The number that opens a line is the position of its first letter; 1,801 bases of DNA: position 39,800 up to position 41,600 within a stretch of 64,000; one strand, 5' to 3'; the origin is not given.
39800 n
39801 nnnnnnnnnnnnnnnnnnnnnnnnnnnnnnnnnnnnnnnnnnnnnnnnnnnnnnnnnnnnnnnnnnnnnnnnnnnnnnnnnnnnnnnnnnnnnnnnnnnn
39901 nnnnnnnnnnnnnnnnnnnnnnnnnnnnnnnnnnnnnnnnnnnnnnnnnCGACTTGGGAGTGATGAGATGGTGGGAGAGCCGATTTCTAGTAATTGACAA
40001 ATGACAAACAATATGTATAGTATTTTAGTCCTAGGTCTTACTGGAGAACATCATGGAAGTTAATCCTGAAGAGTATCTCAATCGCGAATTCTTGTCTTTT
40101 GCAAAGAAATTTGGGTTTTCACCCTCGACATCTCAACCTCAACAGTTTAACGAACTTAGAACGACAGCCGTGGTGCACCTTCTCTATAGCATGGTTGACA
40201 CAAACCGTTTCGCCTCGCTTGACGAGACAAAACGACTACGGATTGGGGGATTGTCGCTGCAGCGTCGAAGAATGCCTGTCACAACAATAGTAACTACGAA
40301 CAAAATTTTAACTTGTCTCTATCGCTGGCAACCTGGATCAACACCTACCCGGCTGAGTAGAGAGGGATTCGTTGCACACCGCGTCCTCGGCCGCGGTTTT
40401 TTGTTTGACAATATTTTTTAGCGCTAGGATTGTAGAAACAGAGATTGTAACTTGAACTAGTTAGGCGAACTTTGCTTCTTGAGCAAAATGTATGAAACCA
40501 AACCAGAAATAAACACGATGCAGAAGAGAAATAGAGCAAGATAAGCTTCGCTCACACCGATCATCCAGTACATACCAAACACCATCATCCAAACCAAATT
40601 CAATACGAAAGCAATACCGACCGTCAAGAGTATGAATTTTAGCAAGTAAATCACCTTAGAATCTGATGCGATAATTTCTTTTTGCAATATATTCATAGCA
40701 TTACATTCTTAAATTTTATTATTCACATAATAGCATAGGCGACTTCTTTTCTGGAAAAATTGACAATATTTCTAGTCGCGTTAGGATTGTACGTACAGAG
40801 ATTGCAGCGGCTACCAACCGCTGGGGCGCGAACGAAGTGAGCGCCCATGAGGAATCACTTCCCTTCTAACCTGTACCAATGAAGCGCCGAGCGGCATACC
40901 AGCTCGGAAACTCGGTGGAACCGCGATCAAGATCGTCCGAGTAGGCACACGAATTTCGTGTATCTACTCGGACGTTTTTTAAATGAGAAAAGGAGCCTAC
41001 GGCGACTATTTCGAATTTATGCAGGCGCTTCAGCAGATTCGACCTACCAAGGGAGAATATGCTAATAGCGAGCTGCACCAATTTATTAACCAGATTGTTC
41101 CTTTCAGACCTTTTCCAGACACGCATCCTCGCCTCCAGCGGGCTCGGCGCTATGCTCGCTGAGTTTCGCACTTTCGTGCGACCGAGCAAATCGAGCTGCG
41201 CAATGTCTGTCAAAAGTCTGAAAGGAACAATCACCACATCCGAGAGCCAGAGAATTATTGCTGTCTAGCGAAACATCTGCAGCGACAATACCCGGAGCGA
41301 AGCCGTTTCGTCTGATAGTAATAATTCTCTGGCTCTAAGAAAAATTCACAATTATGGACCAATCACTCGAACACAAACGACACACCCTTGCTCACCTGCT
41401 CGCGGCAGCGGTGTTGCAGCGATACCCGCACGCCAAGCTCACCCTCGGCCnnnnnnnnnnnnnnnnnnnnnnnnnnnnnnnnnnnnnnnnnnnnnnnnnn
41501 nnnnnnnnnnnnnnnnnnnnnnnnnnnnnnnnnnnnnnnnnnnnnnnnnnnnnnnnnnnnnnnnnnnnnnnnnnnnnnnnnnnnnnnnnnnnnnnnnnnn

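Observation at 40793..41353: T-box riboswitch with ultrashort stem I and Thr (ACC) specifier, but ~370 nt away from the thrS start codon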

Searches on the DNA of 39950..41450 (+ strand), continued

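Call 37: search_with_rna_model(model_id=R1, sources=[L058, L074, L077], max_evalue=1, show_alignments=3)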
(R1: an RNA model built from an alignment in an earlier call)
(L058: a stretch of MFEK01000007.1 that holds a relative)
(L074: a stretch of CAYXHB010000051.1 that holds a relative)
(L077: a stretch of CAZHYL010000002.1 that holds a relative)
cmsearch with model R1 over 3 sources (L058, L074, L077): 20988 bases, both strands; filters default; matches with E-value up to 1: 3.
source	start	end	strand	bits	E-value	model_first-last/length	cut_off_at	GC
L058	2760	2883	+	25.6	6.5e-05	1-123/123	no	0.56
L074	1329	1417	+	22.4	0.00035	1-123/123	no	0.51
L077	2811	2931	+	18.1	0.0035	1-123/123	no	0.38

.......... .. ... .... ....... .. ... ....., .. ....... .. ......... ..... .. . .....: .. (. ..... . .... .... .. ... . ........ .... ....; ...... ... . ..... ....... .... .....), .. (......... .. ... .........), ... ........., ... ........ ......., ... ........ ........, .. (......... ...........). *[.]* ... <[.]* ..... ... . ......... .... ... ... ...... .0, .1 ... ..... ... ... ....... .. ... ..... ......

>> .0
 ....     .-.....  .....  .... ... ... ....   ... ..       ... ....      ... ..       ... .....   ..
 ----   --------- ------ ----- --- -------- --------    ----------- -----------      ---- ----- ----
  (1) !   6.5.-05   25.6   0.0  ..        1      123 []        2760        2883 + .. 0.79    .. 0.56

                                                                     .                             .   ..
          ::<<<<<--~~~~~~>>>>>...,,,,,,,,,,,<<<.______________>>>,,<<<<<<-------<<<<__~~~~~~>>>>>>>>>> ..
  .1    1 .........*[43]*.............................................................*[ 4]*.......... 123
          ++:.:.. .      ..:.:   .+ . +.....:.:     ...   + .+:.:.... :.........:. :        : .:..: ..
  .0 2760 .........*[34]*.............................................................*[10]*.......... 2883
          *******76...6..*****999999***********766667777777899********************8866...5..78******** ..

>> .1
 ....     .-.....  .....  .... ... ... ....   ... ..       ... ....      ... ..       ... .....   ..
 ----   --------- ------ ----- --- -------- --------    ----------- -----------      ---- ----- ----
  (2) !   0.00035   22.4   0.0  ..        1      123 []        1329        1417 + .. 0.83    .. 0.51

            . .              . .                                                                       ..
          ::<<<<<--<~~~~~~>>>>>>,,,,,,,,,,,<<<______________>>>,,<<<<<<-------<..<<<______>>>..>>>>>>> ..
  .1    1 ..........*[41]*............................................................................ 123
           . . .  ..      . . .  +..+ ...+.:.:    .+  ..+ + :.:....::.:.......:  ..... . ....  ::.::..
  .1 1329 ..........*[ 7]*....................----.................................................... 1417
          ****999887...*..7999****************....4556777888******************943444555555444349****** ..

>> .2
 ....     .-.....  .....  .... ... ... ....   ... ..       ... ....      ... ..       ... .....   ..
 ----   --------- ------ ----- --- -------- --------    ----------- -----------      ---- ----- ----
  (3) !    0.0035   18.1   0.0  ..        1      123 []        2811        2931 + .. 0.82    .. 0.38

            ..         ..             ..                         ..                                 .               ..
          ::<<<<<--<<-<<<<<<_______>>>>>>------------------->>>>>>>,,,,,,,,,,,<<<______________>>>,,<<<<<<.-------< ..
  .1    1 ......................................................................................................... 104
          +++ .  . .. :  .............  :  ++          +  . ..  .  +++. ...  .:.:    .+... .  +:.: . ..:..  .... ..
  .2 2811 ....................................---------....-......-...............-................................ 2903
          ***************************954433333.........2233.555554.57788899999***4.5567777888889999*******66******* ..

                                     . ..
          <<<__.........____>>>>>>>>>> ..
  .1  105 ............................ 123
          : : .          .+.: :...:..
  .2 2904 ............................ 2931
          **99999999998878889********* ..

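Call 39: search_with_rna_model(model_id=R1, sources=[L081, L082, L083, L084, L085, L086, L087, L088, L089, L090, L091, L092, L093, L094, L095, L096, L097, L098, L099, L100, L101, L102, L103, L104, L105, L106, L107, L108, L109, L110, L111, L112, L113, L114, L115, L116, L117, L118, L119, L120, L121, L122, L123, L124, L125, L126, L127, L128, L129, L130, L131, L132, L133, L134, L135, L136, L137, L138, L139, L140, L141, L142, L143, L144, L145, L146, L147, L148, L149, L150, L151, L152, L153, L154, L155, L156, L157, L158, L159, L160], max_evalue=0.1)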
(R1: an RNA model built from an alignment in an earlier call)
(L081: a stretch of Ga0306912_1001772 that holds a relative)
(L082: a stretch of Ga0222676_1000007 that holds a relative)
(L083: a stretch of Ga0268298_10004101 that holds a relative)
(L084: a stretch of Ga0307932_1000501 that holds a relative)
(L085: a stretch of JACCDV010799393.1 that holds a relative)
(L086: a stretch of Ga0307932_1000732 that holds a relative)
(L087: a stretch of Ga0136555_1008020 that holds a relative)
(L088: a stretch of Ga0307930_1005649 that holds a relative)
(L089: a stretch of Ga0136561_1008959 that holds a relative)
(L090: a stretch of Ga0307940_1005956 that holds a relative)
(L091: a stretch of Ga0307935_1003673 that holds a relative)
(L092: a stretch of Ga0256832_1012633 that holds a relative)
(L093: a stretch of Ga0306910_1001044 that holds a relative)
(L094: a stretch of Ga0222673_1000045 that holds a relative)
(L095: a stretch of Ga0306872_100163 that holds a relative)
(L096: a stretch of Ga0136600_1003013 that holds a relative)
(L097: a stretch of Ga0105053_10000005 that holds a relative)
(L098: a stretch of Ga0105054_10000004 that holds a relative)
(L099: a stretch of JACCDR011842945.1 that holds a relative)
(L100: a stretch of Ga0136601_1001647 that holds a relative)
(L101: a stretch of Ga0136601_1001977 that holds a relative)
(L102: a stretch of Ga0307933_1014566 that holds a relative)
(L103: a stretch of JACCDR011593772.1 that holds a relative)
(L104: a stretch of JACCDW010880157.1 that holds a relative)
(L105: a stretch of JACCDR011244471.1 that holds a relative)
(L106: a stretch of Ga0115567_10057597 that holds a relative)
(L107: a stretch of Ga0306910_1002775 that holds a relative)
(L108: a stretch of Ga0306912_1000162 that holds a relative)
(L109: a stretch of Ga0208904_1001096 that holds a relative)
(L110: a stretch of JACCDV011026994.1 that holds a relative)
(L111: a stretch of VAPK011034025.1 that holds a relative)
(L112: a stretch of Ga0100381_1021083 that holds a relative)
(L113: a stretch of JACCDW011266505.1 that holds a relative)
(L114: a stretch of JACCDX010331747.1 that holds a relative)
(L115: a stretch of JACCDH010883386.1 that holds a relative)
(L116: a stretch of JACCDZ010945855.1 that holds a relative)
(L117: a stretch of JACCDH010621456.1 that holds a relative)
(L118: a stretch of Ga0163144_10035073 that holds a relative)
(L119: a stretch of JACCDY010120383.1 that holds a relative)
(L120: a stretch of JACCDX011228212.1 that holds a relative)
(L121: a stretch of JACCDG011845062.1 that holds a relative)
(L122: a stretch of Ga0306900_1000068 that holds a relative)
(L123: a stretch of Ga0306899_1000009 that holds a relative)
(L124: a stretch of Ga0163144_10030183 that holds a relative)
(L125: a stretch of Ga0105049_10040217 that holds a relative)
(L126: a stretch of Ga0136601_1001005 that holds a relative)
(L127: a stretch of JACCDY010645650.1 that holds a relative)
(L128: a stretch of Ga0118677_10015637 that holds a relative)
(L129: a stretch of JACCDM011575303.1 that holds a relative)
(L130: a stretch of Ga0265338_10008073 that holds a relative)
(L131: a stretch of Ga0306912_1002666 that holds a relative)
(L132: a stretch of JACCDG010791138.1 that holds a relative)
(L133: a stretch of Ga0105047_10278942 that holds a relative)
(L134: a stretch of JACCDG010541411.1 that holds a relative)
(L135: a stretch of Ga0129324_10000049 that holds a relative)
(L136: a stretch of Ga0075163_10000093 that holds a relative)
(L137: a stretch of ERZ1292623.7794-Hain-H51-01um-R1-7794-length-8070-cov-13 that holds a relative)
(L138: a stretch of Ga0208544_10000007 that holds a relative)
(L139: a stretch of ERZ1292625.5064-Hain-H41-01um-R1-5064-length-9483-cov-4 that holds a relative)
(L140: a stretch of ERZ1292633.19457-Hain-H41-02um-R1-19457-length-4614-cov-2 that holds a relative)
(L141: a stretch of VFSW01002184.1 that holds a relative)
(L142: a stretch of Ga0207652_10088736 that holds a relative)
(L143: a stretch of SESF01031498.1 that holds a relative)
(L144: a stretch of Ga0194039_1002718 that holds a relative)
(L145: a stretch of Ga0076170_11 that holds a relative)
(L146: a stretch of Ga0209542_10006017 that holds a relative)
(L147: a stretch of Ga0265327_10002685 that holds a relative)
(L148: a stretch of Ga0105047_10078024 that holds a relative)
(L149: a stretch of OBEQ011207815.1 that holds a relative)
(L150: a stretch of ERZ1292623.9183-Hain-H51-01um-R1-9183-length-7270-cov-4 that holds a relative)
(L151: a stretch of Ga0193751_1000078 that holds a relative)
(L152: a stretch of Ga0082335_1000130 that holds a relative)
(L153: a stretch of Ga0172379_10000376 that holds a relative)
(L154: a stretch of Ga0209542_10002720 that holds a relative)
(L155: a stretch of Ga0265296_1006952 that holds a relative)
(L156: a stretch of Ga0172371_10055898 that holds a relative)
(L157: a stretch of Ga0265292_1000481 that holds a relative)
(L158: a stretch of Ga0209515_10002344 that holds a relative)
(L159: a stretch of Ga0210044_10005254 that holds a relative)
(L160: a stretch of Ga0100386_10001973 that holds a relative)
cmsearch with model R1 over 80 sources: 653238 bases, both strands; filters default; matches with E-value up to 0.1: 42.
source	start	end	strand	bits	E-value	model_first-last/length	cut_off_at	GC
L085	1143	1270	+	113.5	8.5e-24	1-123/123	no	0.58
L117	3638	3766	+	111.5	2.4e-23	1-123/123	no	0.57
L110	4566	4694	+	111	3.2e-23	1-123/123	no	0.53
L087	197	328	+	106.6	3.3e-22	1-123/123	no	0.46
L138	4626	4752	+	105.9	5e-22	1-123/123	no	0.52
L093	4516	4657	+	105.5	6.1e-22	1-123/123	no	0.56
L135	4579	4710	+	101.1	6.4e-21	1-123/123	no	0.5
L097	4788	4941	+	100.4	9.5e-21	1-123/123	no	0.53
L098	4788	4941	+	100.4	9.5e-21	1-123/123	no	0.53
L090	1564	1700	+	99.9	1.2e-20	1-123/123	no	0.52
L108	4515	4651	+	99.9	1.2e-20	1-123/123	no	0.52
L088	344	468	+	98.9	2e-20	1-123/123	no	0.51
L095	4788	4941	+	98.7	2.3e-20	1-123/123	no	0.51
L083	4664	4842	+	96.4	7.8e-20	1-123/123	no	0.49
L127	1458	1598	+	95.9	1e-19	1-123/123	no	0.59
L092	2436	2599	+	95.9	1e-19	1-123/123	no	0.53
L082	4582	4711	+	95.3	1.4e-19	1-123/123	no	0.48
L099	4405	4545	+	94.7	1.9e-19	1-123/123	no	0.55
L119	4537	4665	+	93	4.7e-19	1-123/123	no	0.5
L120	4813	4941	+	93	4.7e-19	1-123/123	no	0.5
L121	2108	2236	+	93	4.7e-19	1-123/123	no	0.5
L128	4801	4932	+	90.8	1.5e-18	1-123/123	no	0.61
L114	4721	4848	+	90.3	2e-18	1-123/123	no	0.57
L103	3667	3800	+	90.2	2.2e-18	1-123/123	no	0.5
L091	1516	1654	+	90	2.4e-18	1-123/123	no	0.5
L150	1235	1347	+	85.5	2.6e-17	1-123/123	no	0.46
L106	812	958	+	85.5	2.6e-17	1-123/123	no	0.56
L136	4794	4920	+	85.1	3.2e-17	1-123/123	no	0.57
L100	1589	1772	+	82.4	1.4e-16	1-123/123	no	0.54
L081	4433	4567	+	82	1.7e-16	1-123/123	no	0.54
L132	4798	4938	+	81.9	1.8e-16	1-123/123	no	0.55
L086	1905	2041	+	81.4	2.3e-16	1-123/123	no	0.55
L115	3323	3462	+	81.1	2.8e-16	1-123/123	no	0.54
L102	1503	1663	+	80.8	3.2e-16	1-123/123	no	0.53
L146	4633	4796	+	80.6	3.5e-16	1-123/123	no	0.61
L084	4370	4506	+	79.6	6e-16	1-123/123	no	0.58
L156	999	1110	+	79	8.5e-16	1-123/123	no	0.41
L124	1100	1275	+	75.5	5.4e-15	1-123/123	no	0.49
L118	4609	4796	+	75.3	6.2e-15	1-123/123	no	0.42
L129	1644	1798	+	66.8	5.6e-13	1-123/123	no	0.48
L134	2298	2410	+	37.5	3.4e-06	1-123/123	no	0.44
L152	4353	4439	+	20.8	0.026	1-123/123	no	0.52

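Call 75: search_with_rna_model(model_id=R1, sources=[window, L001, L002, L003, L004, L005, L006, L007, L008, L013, L015, L016, L019, L030, L031, L032, L044, L049, L051, L064, L068, L069, L080, L081, L082, L083, L084, L085, L086, L087, L088, L091, L092, L093, L095, L099, L100, L102, L103, L106, L108, L110, L114, L115, L117, L118, L119, L124, L127, L128, L129, L132, L135, L136, L138, L156], max_evalue=1e-8, make_alignment=true)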
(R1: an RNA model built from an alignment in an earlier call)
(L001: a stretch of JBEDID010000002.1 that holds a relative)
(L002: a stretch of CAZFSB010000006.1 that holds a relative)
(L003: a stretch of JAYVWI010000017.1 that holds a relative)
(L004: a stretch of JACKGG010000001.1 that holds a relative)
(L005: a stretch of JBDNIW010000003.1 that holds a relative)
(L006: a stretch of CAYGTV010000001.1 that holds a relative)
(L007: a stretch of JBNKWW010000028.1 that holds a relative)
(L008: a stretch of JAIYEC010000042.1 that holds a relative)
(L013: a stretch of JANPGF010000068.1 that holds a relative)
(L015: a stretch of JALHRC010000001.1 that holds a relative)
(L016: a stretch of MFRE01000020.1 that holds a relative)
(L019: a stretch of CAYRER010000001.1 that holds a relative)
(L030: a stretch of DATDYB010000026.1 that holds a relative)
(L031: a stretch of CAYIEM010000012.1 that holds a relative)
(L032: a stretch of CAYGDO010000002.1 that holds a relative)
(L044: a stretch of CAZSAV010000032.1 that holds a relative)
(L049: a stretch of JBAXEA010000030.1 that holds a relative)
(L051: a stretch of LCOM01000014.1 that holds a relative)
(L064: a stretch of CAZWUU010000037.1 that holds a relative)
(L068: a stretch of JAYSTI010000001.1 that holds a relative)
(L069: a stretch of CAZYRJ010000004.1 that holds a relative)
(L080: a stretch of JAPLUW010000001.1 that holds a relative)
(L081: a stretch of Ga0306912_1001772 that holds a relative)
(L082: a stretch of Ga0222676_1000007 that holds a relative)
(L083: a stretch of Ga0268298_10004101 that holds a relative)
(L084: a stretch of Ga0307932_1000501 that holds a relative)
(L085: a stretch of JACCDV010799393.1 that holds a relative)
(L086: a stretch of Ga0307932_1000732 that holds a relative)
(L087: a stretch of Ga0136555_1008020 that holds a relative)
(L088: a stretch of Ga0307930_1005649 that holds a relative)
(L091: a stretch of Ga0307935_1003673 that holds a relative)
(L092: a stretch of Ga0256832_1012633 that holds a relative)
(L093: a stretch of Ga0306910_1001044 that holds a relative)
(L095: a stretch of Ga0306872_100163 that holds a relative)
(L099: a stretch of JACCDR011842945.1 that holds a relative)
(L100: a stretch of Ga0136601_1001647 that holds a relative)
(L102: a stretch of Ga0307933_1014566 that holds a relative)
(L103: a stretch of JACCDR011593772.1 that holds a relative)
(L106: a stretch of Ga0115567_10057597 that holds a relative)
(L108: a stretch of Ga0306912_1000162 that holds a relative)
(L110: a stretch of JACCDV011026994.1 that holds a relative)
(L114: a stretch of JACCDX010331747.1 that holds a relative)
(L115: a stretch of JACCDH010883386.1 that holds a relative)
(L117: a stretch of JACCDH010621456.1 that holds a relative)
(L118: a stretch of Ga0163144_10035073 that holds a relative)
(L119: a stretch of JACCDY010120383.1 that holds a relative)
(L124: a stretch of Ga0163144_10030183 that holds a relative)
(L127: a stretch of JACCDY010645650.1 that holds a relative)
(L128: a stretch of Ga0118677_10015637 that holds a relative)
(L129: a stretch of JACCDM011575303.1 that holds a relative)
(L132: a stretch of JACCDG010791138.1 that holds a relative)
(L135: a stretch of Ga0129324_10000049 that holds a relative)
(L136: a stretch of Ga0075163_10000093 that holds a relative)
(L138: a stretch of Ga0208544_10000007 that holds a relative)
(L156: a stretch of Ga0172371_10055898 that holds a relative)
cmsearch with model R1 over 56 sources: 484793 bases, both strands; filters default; matches with E-value up to 1e-8: 56.
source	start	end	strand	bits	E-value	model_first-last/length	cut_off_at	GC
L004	2521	2646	+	118.7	4e-25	1-123/123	no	0.48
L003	2509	2640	+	115.9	1.8e-24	1-123/123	no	0.48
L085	1143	1270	+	113.5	6.3e-24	1-123/123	no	0.58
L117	3638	3766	+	111.5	1.8e-23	1-123/123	no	0.57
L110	4566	4694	+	111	2.4e-23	1-123/123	no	0.53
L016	1902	2033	+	109.3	5.9e-23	1-123/123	no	0.45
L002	2417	2548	+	108.5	9.1e-23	1-123/123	no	0.6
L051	2799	2921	+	108.4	9.8e-23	1-123/123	no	0.5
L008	2782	2917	+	107.5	1.6e-22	1-123/123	no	0.5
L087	197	328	+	106.6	2.5e-22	1-123/123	no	0.46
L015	2716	2843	+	106.6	2.5e-22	1-123/123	no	0.6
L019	2759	2881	+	106.5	2.7e-22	1-123/123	no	0.61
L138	4626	4752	+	105.9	3.7e-22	1-123/123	no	0.52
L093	4516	4657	+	105.5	4.5e-22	1-123/123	no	0.56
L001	88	220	+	105.2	5.2e-22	1-123/123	no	0.43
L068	2799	2921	+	101.2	4.6e-21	1-123/123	no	0.51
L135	4579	4710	+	101.1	4.7e-21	1-123/123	no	0.5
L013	820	962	+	100.4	7e-21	1-123/123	no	0.52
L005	2788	2941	+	100.4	7e-21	1-123/123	no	0.53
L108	4515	4651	+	99.9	9.2e-21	1-123/123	no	0.52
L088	344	468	+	98.9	1.5e-20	1-123/123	no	0.51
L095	4788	4941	+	98.7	1.7e-20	1-123/123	no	0.51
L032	2811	2937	+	98.6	1.8e-20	1-123/123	no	0.5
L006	2563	2694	+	98.2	2.2e-20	1-123/123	no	0.53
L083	4664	4842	+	96.4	5.8e-20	1-123/123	no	0.49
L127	1458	1598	+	95.9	7.5e-20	1-123/123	no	0.59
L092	2436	2599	+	95.9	7.6e-20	1-123/123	no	0.53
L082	4582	4711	+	95.3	1.1e-19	1-123/123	no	0.48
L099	4405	4545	+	94.7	1.4e-19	1-123/123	no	0.55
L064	303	431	+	93.8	2.4e-19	1-123/123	no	0.51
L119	4537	4665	+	93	3.5e-19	1-123/123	no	0.5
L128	4801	4932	+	90.8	1.1e-18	1-123/123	no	0.61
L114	4721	4848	+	90.3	1.5e-18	1-123/123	no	0.57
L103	3667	3800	+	90.2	1.6e-18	1-123/123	no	0.5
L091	1516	1654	+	90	1.8e-18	1-123/123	no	0.5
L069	2722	2857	+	89.1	2.8e-18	1-123/123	no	0.62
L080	2805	2926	+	86.6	1.1e-17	1-123/123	no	0.53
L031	2814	2926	+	85.5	1.9e-17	1-123/123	no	0.46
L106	812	958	+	85.5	2e-17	1-123/123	no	0.56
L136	4794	4920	+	85.1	2.4e-17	1-123/123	no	0.57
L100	1589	1772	+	82.4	1e-16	1-123/123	no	0.54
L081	4433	4567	+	82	1.3e-16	1-123/123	no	0.54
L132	4798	4938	+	81.9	1.3e-16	1-123/123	no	0.55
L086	1905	2041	+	81.4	1.7e-16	1-123/123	no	0.55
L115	3323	3462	+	81.1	2e-16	1-123/123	no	0.54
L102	1503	1663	+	80.8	2.4e-16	1-123/123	no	0.53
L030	2633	2796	+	80.6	2.6e-16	1-123/123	no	0.61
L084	4370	4506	+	79.6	4.4e-16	1-123/123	no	0.58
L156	999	1110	+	79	6.3e-16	1-123/123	no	0.41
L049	2824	2930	+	77.9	1.1e-15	1-123/123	no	0.45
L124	1100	1275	+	75.5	4e-15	1-123/123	no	0.49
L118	4609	4796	+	75.3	4.6e-15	1-123/123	no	0.42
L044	2690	2818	+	71.5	3.5e-14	1-123/123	no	0.6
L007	2706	2892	+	68.4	1.8e-13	1-123/123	no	0.51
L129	1644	1798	+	66.8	4.2e-13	1-123/123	no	0.48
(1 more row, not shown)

Alignment A4: 56 matches aligned to the model, 261 columns, each read 5' to 3' on its own strand. Consensus structure (alignment columns), stored with it:
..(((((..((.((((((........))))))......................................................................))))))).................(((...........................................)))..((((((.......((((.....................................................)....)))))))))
